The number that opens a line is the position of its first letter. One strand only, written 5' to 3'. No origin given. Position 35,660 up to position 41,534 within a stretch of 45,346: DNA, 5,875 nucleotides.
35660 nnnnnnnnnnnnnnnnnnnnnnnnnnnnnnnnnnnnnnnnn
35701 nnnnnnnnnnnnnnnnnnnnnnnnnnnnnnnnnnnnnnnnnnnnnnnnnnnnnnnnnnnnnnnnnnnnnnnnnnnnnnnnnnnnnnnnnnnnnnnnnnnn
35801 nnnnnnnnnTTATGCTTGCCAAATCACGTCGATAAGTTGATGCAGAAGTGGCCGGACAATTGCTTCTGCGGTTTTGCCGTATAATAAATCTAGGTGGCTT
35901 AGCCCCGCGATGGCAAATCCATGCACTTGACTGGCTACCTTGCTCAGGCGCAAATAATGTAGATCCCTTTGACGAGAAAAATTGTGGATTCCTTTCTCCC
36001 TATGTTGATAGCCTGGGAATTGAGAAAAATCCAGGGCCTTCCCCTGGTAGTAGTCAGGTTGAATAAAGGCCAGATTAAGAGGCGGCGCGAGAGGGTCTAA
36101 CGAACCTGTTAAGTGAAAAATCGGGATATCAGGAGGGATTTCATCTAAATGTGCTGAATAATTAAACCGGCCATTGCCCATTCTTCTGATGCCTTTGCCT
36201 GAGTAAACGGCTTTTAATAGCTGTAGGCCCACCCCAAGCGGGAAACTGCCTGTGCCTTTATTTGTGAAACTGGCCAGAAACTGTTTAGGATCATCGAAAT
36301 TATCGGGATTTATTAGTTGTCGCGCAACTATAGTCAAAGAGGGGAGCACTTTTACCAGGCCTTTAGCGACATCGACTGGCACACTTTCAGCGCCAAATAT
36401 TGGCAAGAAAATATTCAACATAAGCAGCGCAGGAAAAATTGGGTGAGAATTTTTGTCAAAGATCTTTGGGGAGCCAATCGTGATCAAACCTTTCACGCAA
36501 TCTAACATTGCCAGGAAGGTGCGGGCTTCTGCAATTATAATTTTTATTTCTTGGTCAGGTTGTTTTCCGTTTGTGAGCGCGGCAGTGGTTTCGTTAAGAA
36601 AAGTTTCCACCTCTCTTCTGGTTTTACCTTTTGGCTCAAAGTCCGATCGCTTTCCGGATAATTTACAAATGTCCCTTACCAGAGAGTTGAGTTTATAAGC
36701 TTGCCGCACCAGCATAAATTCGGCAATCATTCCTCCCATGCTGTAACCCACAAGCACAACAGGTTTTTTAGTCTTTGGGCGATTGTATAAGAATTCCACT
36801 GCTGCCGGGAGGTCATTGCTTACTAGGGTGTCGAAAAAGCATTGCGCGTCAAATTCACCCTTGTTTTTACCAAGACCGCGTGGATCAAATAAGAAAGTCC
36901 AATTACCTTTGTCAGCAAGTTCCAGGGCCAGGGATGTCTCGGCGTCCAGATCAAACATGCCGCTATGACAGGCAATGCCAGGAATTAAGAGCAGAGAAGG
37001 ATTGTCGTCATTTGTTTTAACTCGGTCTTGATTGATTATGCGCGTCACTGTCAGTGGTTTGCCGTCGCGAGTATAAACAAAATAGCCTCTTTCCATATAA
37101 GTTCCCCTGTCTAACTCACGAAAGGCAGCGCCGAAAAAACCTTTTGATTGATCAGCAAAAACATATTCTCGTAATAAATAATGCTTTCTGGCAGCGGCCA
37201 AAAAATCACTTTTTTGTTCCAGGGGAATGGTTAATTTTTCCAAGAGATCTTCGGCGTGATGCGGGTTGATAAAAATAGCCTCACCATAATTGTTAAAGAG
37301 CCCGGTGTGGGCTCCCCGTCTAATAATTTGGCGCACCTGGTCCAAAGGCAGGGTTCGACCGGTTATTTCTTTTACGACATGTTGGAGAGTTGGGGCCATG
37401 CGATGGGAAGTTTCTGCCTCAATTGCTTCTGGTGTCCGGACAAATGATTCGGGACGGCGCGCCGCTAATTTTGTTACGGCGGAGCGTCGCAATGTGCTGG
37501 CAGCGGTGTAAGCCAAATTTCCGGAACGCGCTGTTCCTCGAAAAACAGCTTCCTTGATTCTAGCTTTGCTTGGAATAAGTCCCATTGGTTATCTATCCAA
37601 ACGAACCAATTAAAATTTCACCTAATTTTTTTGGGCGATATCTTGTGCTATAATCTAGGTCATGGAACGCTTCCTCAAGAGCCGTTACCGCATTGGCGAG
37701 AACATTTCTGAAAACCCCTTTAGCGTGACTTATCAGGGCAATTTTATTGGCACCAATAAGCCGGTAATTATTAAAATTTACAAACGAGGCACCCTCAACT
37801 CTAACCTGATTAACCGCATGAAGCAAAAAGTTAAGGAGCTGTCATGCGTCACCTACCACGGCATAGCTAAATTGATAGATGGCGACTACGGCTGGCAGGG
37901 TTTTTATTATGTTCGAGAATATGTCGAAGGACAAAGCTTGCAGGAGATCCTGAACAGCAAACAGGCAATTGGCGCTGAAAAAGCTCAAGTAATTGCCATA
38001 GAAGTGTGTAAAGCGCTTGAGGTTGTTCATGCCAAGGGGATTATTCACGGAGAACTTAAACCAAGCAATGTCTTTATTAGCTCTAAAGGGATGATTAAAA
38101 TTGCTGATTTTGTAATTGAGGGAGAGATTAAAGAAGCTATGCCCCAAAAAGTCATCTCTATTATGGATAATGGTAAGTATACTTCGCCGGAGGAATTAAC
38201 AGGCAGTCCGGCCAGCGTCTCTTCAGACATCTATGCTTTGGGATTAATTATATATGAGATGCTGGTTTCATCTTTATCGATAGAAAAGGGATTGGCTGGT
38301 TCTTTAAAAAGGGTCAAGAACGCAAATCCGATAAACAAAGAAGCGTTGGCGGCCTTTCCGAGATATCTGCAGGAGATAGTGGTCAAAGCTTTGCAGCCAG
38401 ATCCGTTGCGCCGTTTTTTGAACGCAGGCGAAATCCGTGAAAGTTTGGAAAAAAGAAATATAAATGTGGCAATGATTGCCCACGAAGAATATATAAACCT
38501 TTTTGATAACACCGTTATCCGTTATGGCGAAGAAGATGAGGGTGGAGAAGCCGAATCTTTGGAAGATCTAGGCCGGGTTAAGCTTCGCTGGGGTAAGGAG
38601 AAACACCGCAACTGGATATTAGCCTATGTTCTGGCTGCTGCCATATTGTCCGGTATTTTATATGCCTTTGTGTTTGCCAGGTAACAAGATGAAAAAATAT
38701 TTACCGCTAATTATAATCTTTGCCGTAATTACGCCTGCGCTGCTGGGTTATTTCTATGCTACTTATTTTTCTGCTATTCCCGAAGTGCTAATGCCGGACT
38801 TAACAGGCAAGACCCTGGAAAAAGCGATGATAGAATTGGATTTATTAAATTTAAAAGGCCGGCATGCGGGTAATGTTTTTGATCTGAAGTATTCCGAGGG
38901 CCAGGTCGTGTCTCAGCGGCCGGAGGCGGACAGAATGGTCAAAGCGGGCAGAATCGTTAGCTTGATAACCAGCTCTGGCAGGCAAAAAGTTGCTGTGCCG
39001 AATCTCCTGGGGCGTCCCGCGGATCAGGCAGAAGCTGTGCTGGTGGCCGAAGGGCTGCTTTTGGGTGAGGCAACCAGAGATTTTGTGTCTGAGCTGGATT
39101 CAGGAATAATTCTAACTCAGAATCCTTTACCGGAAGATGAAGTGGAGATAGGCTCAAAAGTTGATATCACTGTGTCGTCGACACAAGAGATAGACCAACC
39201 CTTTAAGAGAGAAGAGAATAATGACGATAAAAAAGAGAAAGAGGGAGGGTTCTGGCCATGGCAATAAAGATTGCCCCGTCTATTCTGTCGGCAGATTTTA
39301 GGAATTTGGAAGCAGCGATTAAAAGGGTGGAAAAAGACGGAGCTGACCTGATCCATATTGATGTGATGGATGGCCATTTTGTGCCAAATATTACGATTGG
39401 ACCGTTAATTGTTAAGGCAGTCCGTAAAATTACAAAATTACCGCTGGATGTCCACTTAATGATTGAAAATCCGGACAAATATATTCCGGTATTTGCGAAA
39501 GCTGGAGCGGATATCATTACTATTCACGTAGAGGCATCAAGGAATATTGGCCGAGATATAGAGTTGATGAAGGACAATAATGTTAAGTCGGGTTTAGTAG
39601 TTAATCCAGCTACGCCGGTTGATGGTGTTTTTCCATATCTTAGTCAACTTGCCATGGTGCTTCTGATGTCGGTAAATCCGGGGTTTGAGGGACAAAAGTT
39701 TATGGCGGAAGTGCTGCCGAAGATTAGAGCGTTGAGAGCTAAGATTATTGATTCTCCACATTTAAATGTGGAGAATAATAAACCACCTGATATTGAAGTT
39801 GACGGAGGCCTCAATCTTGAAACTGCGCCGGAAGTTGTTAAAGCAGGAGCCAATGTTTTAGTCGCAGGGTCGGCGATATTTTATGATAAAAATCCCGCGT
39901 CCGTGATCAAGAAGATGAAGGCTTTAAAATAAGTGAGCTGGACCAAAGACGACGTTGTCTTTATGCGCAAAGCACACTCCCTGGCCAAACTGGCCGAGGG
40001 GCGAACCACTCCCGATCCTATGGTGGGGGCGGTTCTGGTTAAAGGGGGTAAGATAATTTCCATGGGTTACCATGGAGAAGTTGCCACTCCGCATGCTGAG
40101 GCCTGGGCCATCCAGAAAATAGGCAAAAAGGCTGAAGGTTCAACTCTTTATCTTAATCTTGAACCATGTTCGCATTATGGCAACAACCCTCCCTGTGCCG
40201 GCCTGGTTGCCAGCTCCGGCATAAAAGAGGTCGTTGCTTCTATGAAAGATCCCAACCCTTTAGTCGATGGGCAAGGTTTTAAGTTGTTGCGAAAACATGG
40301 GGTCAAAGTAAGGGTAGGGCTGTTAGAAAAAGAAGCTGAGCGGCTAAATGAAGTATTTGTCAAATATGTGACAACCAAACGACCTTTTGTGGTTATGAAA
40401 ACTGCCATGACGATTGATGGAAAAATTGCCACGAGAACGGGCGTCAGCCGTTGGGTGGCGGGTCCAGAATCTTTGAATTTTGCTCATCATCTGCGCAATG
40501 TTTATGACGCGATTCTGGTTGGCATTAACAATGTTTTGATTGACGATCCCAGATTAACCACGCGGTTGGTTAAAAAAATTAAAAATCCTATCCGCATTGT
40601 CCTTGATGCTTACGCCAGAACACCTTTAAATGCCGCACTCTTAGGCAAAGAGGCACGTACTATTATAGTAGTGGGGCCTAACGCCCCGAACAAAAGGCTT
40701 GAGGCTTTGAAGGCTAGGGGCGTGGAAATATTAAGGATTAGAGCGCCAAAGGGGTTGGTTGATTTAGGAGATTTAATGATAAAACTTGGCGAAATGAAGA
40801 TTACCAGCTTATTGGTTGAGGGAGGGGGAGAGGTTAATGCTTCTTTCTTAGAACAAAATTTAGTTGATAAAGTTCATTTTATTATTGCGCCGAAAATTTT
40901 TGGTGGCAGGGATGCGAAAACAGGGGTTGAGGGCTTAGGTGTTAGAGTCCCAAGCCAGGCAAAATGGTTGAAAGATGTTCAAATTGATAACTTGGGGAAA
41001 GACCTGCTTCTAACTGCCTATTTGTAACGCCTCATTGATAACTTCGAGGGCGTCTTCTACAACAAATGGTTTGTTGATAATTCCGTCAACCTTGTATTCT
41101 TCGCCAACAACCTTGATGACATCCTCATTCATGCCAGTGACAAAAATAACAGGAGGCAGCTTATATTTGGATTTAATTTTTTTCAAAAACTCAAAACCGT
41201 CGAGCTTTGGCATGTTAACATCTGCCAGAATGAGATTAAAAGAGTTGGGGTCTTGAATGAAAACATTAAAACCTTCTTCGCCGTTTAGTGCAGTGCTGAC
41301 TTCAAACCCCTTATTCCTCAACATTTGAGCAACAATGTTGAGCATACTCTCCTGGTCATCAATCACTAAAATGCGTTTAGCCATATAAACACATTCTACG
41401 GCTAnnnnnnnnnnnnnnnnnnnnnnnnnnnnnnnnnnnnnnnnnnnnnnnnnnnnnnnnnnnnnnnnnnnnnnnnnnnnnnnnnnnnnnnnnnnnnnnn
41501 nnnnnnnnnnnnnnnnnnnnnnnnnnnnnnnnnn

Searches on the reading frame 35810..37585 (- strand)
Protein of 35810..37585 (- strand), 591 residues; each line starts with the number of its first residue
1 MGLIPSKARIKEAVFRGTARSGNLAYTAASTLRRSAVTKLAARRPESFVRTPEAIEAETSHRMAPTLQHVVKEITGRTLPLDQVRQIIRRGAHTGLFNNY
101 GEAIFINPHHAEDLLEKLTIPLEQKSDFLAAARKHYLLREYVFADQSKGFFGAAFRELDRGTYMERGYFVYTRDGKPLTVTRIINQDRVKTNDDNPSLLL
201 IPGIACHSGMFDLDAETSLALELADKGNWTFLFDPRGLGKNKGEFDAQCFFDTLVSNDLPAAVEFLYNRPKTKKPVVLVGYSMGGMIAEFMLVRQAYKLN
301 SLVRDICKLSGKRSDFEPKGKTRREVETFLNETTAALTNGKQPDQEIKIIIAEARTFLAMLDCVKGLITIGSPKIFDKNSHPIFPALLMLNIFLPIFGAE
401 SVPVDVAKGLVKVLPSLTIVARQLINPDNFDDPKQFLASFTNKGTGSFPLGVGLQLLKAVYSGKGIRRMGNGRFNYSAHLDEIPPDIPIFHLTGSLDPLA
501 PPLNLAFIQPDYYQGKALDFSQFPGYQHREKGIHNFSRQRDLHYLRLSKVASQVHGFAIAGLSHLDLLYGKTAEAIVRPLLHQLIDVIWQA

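Call 75: search_protein_families(library=pfam, proteins=[window:35810-37585:-], max_evalue=0.001)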
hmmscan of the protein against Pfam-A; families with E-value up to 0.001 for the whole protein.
window:35810-37585:- (591 aa): 4 families
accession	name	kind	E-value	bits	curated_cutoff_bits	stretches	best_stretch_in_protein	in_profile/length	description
PF12146.15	Hydrolase_4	-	3.1e-10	40.2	27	1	198-303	7-105/239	Serine aminopeptidase, S33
PF12697.13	Abhydrolase_6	-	5.9e-07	30.8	26.3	1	198-290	1-82/217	Alpha/beta hydrolase family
PF00561.26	Abhydrolase_1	-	8.5e-07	29.3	25.8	1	196-294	1-89/245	alpha/beta hydrolase fold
PF07819.20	PGAP1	-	0.00015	22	24.3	1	266-301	82-118/233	PGAP1-like alpha/beta domain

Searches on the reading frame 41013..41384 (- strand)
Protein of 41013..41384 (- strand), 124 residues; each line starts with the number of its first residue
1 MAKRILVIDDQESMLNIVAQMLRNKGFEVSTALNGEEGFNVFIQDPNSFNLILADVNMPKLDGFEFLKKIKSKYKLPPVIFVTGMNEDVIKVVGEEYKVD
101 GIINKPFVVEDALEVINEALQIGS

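Call 3: search_protein_families(library=pfam, proteins=[window:41013-41384:-], max_evalue=0.01)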
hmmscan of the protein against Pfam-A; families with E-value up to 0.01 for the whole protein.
window:41013-41384:- (124 aa): 1 family
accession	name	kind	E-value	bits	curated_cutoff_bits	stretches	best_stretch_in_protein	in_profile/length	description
PF00072.30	Response_reg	-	3e-23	82.5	30.2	1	5-116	1-110/111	Response regulator receiver domain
